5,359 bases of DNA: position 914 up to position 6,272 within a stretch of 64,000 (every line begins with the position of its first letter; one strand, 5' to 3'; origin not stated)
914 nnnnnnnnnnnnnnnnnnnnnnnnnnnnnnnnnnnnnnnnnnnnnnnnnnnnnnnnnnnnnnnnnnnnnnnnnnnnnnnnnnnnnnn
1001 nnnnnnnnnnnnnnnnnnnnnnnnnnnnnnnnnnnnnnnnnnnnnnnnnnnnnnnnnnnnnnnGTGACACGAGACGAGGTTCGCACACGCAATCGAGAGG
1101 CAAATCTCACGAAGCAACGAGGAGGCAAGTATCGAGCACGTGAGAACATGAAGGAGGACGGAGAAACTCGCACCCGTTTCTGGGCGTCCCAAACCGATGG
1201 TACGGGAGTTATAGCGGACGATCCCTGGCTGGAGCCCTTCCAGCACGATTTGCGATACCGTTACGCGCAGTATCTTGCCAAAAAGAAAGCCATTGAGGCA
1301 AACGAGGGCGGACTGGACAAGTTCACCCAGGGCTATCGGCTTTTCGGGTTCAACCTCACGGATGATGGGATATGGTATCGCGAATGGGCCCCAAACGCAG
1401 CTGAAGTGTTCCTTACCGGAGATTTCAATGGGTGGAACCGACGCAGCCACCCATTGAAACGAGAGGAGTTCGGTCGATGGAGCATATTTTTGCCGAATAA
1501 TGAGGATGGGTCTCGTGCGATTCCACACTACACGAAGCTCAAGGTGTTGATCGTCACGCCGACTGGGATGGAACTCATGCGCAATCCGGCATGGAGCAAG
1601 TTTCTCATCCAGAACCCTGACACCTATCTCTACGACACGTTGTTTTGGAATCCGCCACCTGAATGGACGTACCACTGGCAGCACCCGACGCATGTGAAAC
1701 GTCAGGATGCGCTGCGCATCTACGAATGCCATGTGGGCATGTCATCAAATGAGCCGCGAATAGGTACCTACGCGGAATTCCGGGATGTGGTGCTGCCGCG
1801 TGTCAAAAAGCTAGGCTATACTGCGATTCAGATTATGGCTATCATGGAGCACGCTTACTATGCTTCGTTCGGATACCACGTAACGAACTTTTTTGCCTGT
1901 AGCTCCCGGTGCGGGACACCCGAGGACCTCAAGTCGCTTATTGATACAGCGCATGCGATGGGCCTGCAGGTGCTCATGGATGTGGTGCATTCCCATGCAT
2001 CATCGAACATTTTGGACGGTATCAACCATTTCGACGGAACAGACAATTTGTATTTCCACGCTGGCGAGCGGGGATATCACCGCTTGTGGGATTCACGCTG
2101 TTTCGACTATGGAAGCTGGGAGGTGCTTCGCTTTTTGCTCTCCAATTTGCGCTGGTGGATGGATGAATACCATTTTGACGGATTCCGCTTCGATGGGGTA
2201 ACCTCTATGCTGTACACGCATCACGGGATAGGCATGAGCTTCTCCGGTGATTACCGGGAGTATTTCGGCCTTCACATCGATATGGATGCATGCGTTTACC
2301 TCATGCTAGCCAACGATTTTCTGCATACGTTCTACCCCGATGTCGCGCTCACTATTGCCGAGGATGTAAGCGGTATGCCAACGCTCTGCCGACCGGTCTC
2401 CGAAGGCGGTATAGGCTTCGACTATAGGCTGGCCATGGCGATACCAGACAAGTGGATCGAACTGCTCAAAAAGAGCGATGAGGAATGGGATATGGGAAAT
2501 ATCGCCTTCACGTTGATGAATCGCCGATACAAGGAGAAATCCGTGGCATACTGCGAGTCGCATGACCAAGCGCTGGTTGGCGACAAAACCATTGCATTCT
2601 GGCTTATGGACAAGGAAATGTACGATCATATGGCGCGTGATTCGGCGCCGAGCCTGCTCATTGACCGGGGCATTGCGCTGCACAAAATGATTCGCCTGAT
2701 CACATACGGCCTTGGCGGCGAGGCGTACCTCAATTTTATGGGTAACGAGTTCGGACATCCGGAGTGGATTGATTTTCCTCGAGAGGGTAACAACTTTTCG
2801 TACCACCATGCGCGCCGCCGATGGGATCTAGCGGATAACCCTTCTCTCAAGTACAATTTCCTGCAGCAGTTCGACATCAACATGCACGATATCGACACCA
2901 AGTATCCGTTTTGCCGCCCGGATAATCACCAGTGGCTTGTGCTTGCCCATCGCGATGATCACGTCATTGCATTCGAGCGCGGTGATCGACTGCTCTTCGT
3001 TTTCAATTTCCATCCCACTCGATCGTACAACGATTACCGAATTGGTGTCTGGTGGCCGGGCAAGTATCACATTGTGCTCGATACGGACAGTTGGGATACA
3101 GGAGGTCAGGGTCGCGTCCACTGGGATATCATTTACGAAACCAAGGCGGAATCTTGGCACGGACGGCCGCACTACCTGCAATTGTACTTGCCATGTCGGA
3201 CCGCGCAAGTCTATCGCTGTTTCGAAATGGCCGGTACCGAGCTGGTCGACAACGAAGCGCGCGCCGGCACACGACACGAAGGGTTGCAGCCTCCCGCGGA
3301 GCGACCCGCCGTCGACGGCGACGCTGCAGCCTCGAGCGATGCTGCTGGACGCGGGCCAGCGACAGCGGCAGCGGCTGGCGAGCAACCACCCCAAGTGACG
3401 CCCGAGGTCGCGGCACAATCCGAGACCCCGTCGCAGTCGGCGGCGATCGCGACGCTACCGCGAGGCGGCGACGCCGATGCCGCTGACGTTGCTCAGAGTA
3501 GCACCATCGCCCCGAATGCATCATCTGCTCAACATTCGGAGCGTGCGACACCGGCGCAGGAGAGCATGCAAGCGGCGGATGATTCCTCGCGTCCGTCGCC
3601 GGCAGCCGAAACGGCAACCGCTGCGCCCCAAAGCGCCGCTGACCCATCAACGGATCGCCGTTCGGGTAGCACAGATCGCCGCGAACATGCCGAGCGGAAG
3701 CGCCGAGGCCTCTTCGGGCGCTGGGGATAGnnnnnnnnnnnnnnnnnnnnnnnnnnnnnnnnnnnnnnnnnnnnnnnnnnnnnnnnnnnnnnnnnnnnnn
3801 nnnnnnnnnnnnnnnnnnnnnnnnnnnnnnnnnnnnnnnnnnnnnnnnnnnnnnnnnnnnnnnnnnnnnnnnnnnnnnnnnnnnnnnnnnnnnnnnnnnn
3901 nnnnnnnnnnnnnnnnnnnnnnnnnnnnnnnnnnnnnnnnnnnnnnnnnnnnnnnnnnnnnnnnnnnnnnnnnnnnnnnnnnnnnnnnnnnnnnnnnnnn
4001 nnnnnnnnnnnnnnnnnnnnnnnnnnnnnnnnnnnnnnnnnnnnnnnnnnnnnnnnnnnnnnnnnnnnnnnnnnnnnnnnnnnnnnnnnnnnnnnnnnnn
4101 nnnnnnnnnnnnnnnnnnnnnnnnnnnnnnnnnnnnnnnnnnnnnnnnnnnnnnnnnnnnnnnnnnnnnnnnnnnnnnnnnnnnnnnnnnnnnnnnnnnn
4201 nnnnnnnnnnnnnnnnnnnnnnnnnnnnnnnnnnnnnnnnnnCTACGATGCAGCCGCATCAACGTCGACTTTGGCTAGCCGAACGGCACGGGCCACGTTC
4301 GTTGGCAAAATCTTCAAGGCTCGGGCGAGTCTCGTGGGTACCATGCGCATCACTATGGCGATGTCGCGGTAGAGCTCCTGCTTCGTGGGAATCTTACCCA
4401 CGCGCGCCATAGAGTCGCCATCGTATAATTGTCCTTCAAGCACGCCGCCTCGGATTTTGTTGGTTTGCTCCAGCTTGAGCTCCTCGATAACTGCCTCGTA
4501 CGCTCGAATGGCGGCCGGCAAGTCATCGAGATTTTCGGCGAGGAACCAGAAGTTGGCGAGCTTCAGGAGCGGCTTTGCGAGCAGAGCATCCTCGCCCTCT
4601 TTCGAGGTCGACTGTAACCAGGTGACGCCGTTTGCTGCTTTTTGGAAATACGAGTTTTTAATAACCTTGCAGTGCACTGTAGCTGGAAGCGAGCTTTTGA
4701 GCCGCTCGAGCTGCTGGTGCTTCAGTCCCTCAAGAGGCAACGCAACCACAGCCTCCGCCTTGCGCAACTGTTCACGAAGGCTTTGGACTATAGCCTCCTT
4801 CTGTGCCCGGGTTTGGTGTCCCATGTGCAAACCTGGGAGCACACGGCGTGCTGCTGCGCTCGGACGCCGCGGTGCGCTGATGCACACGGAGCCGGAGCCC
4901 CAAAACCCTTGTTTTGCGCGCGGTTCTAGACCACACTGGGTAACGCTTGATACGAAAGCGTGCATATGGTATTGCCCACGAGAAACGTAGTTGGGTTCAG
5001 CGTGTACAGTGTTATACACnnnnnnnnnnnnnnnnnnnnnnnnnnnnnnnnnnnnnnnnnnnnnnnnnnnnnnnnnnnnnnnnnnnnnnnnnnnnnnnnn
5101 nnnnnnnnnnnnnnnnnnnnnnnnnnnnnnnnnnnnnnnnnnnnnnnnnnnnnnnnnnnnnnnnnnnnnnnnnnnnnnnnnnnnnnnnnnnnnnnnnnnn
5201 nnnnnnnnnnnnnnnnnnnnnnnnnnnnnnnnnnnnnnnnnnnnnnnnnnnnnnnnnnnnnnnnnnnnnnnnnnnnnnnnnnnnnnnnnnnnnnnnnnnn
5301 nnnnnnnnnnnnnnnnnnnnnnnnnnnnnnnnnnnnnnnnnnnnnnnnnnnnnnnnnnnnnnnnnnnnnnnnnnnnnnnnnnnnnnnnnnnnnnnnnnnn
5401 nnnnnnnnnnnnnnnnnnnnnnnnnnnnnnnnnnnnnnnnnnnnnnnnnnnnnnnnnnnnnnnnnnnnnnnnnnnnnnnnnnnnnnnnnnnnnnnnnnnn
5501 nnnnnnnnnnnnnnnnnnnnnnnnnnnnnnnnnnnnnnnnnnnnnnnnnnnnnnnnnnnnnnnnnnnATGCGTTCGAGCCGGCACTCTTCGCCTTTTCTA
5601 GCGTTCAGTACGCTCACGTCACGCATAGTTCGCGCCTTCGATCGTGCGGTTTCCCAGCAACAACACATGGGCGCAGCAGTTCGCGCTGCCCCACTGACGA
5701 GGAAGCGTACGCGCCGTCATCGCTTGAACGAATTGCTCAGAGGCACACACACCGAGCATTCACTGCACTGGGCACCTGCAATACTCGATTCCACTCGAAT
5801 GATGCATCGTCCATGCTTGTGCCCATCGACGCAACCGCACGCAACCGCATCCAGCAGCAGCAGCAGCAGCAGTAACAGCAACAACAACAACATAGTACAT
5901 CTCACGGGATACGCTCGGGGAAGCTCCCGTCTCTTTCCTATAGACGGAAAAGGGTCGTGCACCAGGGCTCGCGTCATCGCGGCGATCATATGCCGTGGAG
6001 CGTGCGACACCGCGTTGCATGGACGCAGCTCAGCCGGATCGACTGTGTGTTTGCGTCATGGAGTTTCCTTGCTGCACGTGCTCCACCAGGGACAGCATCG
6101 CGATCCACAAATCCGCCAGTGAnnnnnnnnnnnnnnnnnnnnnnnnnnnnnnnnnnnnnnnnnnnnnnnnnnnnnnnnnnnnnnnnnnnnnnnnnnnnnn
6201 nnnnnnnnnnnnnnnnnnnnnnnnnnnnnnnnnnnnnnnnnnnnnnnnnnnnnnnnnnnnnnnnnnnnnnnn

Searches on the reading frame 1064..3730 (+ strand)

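Call 6: search_protein_families(library=pfam, proteins=[window:1064-3730:+])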
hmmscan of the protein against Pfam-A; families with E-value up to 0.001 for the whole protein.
window:1064-3730:+ (888 aa): 3 families
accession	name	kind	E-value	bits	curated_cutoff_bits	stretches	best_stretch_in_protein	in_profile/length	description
PF02806.24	Alpha-amylase_C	-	2.4e-23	82.7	21.2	1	624-718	1-93/95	Alpha amylase, C-terminal all-beta domain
PF02922.24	CBM_48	-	1.9e-16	60.6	22.4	1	94-177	2-82/83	Carbohydrate-binding module 48 (Isoamylase N-terminal domain)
PF00128.31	Alpha-amylase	-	2.2e-12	47.4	22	1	245-315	26-95/446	Alpha amylase, catalytic domain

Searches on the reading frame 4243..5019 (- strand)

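Call 31: search_protein_families(library=pfam, max_evalue=0.1, proteins=[window:4243-5019:-])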
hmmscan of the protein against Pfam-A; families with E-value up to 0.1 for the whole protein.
window:4243-5019:- (258 aa): 2 families
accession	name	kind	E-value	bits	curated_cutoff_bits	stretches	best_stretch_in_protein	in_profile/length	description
PF00466.25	Ribosomal_L10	-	1.5e-10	41.5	22.8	1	70-134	2-67/100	Ribosomal protein L10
PF06730.16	FAM92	-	0.0036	17.2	23.6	1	72-144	106-173/225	FAM92 protein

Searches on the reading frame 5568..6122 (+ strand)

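Call 13: search_protein_families(library=pfam, max_evalue=1, proteins=[window:5568-6122:+])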
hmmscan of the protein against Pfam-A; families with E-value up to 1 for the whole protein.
window:5568-6122:+ (184 aa): 1 family
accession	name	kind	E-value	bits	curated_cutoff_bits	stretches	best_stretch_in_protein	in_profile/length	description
PF20636.2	SMN_G2-BD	-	0.14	12.1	22.2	1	20-34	13-27/29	Survival Motor Neuron, Gemin2-binding domain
